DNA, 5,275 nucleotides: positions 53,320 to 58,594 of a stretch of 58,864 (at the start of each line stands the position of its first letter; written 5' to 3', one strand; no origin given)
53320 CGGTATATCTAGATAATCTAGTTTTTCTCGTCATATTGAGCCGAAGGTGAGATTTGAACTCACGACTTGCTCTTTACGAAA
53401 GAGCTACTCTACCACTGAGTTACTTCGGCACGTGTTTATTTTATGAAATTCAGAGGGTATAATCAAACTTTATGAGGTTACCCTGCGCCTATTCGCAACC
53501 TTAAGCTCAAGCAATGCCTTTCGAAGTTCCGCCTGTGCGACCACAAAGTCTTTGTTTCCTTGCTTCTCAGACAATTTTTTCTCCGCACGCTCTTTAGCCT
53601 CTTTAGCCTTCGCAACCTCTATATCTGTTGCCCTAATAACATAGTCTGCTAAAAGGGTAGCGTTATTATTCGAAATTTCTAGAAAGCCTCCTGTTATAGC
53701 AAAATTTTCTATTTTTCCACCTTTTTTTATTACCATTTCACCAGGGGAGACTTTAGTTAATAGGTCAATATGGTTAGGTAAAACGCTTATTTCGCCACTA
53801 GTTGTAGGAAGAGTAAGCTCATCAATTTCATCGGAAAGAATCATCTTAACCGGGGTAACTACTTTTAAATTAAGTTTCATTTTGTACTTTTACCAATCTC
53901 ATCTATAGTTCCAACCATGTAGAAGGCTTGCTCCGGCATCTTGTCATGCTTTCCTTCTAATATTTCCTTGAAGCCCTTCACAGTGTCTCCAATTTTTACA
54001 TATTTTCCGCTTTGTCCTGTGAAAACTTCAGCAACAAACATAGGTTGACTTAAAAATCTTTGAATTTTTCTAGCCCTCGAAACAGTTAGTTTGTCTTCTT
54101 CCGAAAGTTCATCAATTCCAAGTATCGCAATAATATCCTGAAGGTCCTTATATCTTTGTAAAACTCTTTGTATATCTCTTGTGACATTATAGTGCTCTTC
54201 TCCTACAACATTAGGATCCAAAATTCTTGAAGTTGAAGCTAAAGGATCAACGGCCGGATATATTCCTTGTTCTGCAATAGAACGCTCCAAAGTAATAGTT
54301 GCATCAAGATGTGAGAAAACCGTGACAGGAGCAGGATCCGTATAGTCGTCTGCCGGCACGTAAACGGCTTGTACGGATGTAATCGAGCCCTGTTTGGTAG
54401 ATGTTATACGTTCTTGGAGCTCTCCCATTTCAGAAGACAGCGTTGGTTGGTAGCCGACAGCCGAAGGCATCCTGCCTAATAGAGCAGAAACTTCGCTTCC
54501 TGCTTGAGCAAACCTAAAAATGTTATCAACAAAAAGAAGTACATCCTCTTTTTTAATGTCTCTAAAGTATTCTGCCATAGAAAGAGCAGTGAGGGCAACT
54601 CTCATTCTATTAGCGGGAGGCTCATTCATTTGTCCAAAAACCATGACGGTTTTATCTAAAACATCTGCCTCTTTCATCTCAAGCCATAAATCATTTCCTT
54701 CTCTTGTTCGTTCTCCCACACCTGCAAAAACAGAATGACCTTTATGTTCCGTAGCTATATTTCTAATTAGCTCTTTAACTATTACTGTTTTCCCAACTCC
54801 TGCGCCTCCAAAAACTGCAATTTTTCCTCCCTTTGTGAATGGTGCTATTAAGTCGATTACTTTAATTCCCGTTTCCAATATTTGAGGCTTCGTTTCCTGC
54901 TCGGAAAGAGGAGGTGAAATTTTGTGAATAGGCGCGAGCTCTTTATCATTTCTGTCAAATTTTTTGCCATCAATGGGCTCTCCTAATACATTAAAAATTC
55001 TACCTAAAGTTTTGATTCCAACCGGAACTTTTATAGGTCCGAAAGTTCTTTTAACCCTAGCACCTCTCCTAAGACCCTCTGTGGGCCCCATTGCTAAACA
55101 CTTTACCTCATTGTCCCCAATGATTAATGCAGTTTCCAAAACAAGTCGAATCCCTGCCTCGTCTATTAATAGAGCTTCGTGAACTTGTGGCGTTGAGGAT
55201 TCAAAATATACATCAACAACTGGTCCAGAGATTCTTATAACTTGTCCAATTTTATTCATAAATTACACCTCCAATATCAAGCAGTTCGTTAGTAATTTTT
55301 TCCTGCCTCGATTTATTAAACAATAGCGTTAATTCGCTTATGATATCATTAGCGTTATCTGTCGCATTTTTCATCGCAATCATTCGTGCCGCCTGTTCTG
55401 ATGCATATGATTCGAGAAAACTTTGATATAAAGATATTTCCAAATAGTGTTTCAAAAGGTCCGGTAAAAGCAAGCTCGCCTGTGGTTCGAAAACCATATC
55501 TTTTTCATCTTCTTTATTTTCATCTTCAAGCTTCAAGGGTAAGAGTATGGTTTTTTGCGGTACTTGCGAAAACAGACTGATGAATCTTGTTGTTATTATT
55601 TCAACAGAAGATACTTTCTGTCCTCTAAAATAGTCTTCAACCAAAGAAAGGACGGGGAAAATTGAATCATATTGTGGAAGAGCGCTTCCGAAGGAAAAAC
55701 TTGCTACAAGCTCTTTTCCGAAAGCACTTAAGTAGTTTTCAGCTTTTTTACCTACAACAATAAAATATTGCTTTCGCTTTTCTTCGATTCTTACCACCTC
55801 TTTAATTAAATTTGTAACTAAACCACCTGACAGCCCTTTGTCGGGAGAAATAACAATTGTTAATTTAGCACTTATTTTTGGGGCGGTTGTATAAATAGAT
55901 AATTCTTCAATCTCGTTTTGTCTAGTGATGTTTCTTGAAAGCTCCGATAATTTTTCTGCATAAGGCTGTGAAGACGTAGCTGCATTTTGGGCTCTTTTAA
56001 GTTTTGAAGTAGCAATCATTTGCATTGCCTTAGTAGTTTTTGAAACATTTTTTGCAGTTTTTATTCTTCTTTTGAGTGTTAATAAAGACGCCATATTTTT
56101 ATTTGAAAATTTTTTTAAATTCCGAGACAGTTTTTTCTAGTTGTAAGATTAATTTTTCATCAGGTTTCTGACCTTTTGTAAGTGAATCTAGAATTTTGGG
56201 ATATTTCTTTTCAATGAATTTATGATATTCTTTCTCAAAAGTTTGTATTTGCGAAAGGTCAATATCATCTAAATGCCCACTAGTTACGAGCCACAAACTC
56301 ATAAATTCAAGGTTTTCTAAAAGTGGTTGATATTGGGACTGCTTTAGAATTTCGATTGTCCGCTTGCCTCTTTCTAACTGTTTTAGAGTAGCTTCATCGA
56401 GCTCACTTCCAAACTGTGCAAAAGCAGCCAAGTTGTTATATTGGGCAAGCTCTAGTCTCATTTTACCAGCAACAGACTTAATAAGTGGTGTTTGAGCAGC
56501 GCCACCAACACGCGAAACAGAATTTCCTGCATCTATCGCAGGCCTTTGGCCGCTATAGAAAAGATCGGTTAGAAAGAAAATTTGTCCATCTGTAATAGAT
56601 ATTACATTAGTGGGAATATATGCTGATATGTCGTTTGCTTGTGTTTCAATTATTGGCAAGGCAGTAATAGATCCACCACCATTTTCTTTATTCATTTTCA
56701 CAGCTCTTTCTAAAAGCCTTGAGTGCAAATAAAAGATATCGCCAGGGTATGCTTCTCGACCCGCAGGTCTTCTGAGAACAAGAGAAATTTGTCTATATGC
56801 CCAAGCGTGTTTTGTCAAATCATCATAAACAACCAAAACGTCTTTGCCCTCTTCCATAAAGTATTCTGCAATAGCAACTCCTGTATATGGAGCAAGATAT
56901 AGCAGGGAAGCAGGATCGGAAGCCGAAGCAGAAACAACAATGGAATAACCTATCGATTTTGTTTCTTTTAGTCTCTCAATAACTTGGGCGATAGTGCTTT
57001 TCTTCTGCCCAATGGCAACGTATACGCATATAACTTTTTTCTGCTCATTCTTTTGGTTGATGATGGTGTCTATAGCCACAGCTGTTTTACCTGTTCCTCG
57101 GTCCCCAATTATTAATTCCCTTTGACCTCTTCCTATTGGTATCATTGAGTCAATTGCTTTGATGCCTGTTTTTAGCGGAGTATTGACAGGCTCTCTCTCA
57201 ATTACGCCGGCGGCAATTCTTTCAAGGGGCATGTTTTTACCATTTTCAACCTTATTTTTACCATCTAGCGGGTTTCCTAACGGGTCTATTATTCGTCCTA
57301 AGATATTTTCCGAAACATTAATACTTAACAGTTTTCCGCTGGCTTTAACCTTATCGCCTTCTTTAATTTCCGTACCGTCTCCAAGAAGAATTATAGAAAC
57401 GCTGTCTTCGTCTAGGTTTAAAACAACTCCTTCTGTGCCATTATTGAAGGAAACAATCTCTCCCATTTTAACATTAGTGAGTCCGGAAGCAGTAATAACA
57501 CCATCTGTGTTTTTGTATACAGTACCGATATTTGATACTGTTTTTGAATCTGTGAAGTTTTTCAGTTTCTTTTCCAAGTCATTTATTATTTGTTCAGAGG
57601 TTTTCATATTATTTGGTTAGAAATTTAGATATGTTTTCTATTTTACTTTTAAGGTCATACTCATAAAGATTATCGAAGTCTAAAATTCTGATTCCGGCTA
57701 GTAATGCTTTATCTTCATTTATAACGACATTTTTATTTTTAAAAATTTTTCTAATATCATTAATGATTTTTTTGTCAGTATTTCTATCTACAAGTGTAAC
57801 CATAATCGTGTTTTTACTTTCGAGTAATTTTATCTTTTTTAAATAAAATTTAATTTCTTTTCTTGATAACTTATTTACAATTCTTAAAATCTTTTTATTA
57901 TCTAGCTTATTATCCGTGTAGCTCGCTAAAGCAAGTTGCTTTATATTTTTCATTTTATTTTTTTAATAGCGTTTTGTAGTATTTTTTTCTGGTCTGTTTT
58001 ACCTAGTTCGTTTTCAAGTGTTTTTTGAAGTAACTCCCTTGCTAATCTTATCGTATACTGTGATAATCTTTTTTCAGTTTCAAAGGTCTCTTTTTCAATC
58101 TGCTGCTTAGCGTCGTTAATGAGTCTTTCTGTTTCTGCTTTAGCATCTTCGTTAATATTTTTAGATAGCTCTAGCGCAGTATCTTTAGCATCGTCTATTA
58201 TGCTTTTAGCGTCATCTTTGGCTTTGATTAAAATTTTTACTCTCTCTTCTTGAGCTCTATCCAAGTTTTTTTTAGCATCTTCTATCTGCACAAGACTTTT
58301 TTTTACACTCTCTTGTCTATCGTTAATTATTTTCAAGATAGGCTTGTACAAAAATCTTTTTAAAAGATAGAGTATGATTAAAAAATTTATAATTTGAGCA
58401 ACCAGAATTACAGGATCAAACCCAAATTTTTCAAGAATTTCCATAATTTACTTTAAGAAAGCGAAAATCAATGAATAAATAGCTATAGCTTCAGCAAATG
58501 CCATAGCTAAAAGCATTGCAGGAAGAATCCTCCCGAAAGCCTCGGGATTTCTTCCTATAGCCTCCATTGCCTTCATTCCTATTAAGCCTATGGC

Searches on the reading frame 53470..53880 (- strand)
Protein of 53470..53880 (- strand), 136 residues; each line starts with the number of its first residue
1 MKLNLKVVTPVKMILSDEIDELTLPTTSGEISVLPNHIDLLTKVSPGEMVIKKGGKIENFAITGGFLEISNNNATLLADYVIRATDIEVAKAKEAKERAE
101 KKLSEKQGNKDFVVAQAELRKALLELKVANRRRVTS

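Call 4: search_protein_families(library=pfam, proteins=[window:53470-53880:-], max_evalue=0.01)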
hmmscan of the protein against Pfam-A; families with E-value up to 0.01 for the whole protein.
window:53470-53880:- (136 aa): 2 families
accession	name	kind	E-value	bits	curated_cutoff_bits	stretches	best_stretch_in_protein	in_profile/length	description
PF02823.21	ATP-synt_DE_N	-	4e-24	84.9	27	1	3-79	1-78/80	ATP synthase, Delta/Epsilon chain, beta-sandwich domain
PF00401.25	ATP-synt_DE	-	7.1e-12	45.7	24.6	1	86-129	2-46/47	ATP synthase, Delta/Epsilon chain, long alpha-helix domain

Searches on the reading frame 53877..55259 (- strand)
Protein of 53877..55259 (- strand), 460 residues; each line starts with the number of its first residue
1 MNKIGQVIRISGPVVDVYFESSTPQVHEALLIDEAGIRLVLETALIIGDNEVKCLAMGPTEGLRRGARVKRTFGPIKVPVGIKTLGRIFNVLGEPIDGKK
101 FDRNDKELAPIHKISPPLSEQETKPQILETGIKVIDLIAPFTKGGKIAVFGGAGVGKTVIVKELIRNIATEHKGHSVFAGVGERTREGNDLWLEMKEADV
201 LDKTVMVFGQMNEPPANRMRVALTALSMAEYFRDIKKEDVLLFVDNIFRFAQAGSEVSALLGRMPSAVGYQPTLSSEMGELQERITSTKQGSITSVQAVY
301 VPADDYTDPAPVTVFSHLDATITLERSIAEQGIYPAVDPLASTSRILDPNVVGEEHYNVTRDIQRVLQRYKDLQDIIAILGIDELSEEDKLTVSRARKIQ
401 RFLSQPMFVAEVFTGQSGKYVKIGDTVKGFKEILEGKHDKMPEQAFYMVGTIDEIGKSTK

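Call 4: search_protein_families(library=pfam, proteins=[window:53877-55259:-], max_evalue=0.01)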
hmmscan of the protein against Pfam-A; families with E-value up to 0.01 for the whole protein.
window:53877-55259:- (460 aa): 7 families
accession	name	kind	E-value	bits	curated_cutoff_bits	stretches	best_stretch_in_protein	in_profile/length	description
PF00006.31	ATP-synt_ab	-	2.2e-76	256.7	29.5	1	131-344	1-213/213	ATP synthase alpha/beta family, nucleotide-binding domain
PF22919.1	ATP-synt_VA_C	-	1.7e-16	60.5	24.7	1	349-428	5-86/101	C-terminal domain of V and A type ATP synthase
PF02874.29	ATP-synt_ab_N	-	8.7e-13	49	20.9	1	7-72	1-68/69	ATP synthase alpha/beta family, beta-barrel domain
PF01637.24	ATPase_2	-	7e-05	23.2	33.2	1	132-260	8-131/225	ATPase domain predominantly from Archaea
PF00004.35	AAA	-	0.0073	17.2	21.2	0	149-254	3-73/131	ATPase family associated with various cellular activities (AAA)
PF13191.12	AAA_16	-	0.0084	17.1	32.6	0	146-174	26-60/167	AAA ATPase domain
PF06745.19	ATPase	-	0.0084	15.9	26.6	0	129-185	2-60/231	KaiC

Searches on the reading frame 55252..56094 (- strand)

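Call 4: search_protein_families(library=pfam, proteins=[window:55252-56094:-], max_evalue=0.01)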
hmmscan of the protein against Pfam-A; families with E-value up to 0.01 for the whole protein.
window:55252-56094:- (280 aa): 1 family
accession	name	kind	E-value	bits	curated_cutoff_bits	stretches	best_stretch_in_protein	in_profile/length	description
PF00231.24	ATP-synt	-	4.8e-75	253.3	39.9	1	4-274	2-278/285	ATP synthase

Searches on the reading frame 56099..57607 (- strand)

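Call 4: search_protein_families(library=pfam, proteins=[window:56099-57607:-], max_evalue=0.01)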
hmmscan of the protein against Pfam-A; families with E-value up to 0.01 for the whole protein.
window:56099-57607:- (502 aa): 5 families
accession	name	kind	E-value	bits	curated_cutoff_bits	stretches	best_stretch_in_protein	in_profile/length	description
PF00006.31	ATP-synt_ab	-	1.8e-82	276.5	29.5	1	148-365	1-213/213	ATP synthase alpha/beta family, nucleotide-binding domain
PF00306.32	ATP-synt_ab_C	-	1e-39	136.2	27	1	372-497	1-126/126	ATP synthase alpha/beta chain, C terminal domain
PF02874.29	ATP-synt_ab_N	-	1.2e-09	39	20.9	1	24-91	2-69/69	ATP synthase alpha/beta family, beta-barrel domain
PF06745.19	ATPase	-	3.7e-05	23.7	26.6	1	145-212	1-69/231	KaiC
PF01637.24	ATPase_2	-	0.0052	17.1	33.2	0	148-267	7-122/225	ATPase domain predominantly from Archaea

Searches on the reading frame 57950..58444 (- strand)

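Call 4: search_protein_families(library=pfam, proteins=[window:57950-58444:-], max_evalue=0.01)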
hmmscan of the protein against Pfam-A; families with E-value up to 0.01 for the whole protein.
window:57950-58444:- (164 aa): 3 families
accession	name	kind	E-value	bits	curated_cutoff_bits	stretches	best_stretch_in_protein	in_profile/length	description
PF00430.23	ATP-synt_B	-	5e-23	82.1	28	1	13-144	1-132/132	ATP synthase B/B' CF(0)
PF05103.18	DivIVA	-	0.0036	17.7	28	0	39-99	57-118/131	DivIVA protein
PF16999.10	V-ATPase_G_2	-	0.0092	17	28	1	50-131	9-91/104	Vacuolar (H+)-ATPase G subunit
